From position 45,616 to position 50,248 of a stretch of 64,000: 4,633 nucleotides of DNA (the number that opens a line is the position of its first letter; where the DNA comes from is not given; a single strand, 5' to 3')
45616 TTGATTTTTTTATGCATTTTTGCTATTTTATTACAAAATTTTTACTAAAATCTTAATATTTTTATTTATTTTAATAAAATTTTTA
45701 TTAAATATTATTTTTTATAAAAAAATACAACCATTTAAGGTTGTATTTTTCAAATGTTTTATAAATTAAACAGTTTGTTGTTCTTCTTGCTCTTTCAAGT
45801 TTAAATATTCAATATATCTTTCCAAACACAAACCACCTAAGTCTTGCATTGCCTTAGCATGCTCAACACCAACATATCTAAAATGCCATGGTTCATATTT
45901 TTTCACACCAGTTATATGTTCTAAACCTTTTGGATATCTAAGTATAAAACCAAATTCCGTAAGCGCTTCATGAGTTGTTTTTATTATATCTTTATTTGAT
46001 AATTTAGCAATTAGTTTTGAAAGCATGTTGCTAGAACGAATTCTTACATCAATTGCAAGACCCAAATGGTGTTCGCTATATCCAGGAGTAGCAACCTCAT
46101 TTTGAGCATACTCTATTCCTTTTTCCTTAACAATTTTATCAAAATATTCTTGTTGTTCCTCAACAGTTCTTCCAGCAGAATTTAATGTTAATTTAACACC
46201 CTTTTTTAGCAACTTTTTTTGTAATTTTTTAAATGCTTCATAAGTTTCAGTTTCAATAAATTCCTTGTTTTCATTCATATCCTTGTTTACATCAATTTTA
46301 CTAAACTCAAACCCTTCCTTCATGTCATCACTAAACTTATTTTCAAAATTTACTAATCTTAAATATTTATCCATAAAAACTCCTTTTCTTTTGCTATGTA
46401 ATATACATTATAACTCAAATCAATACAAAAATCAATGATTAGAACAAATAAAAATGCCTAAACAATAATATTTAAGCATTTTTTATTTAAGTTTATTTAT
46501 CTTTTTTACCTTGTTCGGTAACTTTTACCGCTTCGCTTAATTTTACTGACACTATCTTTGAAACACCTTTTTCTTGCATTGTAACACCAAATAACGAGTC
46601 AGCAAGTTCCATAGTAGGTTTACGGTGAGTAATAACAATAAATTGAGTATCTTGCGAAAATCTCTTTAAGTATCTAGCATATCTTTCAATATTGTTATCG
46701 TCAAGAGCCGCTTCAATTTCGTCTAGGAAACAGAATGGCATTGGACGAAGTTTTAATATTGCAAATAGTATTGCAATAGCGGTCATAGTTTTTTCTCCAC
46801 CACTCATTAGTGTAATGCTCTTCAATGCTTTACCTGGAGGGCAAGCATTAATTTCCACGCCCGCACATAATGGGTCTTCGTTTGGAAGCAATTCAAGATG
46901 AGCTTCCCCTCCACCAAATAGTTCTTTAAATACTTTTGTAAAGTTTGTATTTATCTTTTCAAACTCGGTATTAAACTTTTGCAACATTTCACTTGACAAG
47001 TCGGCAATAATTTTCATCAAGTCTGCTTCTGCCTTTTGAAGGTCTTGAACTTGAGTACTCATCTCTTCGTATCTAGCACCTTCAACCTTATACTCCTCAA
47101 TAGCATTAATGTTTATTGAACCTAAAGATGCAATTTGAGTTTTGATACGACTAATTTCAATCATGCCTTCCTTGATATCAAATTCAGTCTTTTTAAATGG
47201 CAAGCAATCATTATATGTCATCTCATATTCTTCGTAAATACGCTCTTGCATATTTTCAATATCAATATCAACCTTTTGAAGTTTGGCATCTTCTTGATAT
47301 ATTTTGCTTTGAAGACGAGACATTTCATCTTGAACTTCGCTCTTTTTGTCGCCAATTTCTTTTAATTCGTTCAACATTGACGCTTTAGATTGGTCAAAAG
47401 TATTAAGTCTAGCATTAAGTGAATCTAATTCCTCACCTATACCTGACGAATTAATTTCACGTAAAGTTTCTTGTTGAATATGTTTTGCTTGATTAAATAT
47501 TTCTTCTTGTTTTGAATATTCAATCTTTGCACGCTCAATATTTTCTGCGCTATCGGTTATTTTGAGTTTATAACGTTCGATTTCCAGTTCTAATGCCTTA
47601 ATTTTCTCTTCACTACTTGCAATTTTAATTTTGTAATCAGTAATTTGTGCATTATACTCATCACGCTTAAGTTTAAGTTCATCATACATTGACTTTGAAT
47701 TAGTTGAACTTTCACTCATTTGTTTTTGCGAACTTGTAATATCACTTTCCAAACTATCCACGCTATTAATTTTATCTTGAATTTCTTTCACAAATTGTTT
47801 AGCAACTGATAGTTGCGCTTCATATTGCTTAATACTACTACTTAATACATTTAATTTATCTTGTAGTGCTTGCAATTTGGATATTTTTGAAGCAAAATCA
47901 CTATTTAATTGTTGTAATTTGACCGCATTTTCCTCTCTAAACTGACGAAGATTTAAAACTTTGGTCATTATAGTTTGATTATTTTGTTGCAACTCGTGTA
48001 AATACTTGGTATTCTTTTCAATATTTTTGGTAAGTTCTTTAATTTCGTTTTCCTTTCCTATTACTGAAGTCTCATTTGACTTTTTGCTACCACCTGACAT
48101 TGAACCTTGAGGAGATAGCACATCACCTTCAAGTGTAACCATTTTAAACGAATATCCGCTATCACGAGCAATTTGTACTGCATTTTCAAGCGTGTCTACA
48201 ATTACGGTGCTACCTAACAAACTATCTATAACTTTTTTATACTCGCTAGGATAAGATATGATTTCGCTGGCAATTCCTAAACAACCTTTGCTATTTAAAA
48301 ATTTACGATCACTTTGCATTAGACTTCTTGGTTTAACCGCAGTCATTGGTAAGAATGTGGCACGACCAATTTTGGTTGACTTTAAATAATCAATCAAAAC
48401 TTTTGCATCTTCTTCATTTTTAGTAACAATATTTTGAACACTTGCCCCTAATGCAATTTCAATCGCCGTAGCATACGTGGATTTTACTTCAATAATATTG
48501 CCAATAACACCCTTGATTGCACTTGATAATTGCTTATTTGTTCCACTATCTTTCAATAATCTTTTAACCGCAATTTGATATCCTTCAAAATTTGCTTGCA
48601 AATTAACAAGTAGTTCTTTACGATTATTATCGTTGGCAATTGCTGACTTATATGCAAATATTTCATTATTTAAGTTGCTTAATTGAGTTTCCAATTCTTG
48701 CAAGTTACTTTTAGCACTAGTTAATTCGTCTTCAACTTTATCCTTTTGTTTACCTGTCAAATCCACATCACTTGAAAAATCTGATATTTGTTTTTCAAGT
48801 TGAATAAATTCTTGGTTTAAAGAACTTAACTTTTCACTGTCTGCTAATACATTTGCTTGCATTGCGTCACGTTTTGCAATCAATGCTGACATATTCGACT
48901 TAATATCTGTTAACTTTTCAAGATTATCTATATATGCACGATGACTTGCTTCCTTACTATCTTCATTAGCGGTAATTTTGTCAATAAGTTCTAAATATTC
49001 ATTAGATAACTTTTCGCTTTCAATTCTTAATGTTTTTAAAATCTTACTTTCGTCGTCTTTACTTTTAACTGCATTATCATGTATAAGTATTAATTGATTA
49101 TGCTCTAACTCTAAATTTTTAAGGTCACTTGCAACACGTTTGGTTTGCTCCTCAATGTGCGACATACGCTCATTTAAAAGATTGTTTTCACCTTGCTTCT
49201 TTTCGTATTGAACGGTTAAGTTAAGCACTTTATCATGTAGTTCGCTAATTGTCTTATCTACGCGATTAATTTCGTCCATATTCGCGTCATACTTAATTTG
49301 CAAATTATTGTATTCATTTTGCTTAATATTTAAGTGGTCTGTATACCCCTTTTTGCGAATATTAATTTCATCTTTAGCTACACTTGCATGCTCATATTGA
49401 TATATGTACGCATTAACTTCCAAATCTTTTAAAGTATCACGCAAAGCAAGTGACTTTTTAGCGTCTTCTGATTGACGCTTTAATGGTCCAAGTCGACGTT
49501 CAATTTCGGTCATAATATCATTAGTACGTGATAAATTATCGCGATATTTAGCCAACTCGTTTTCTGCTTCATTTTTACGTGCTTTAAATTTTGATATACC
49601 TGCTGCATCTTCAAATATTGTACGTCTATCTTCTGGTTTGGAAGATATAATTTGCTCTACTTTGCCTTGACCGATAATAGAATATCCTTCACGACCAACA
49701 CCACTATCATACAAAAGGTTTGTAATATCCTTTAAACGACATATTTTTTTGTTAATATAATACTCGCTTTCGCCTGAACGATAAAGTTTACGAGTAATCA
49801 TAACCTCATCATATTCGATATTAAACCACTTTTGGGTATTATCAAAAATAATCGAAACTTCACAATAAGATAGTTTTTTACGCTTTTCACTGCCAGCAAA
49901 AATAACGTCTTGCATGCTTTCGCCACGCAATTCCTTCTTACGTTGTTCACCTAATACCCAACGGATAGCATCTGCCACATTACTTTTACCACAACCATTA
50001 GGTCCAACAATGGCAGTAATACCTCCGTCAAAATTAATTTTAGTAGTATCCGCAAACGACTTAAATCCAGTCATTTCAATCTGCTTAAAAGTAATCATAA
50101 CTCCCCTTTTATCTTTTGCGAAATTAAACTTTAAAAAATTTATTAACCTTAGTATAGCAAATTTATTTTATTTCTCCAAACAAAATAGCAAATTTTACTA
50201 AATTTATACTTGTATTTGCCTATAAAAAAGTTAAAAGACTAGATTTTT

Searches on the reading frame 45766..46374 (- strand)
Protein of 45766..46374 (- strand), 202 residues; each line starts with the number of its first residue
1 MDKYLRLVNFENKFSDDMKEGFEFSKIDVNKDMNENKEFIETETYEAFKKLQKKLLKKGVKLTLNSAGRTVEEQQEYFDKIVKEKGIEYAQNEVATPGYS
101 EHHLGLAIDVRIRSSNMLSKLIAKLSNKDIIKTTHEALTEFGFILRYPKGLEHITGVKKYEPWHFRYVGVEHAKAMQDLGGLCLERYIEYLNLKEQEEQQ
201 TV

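Call 93: search_protein_families(library=pfam, proteins=[window:45766-46374:-], max_evalue=0.001)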
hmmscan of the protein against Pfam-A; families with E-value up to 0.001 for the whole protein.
window:45766-46374:- (202 aa): 1 family
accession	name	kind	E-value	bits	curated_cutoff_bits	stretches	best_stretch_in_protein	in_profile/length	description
PF02557.22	VanY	-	7.9e-32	110.3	25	1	40-169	4-131/132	D-alanyl-D-alanine carboxypeptidase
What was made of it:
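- Closest known: dacF position in Bacillus subtilis. Different: A VanY-type carboxypeptidase lies elsewhere in the window, at 45766-46374 (call 93).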

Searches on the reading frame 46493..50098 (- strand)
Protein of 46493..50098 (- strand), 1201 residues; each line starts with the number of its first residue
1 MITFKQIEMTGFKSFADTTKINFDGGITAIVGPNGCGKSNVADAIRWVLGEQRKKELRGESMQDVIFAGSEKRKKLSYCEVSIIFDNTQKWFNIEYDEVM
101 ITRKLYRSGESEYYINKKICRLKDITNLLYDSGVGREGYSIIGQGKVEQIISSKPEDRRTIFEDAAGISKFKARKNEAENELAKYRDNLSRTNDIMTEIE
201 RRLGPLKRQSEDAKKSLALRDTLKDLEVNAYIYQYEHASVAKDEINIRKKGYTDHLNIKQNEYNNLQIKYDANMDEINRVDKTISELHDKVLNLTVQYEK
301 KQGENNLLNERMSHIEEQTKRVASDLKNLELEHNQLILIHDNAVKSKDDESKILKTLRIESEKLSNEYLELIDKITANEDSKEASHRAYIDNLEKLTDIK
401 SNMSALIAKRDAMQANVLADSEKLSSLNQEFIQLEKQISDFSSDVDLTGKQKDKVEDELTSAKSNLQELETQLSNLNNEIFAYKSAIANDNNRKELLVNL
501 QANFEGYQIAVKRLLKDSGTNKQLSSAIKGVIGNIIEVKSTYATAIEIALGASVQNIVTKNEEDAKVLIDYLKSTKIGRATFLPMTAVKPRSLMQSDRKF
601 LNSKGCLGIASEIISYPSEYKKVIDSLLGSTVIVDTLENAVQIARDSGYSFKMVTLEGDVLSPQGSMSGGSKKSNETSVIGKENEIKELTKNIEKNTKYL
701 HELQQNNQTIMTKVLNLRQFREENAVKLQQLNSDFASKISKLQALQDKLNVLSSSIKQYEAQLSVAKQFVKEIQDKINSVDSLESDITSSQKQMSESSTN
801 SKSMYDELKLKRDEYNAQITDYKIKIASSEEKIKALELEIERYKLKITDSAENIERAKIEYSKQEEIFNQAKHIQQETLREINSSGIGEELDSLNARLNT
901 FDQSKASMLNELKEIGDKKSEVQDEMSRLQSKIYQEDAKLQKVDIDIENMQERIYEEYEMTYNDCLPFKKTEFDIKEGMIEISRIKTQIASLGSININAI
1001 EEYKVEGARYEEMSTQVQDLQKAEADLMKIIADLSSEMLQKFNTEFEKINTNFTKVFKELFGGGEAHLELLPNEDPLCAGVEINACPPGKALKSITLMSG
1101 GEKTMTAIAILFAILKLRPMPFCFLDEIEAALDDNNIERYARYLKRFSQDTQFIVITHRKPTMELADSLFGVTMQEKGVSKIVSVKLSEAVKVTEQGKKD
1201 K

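Call 93: search_protein_families(library=pfam, proteins=[window:46493-50098:-], max_evalue=0.001)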
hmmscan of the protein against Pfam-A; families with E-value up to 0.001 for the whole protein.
window:46493-50098:- (1201 aa): 6 families
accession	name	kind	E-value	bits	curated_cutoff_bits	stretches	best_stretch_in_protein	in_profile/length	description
PF02463.25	SMC_N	-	1.3e-74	250.8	40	2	5-673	3-143/220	RecF/RecN/SMC N terminal domain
PF06470.18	SMC_hinge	-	1.4e-27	96.8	22.5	1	527-644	3-116/116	SMC proteins Flexible Hinge Domain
PF13476.12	AAA_23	-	4.2e-16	60.6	27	1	6-226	1-196/201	AAA domain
PF13175.12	AAA_15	-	2.7e-13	50.7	32.1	1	5-257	4-181/374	AAA ATPase domain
PF13304.12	AAA_21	-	4.2e-08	34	27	1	27-69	1-48/304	AAA domain, putative AbiEii toxin, Type IV TA system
PF13555.12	AAA_29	-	3e-05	24.1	27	1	6-51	3-48/61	P-loop containing region of AAA domain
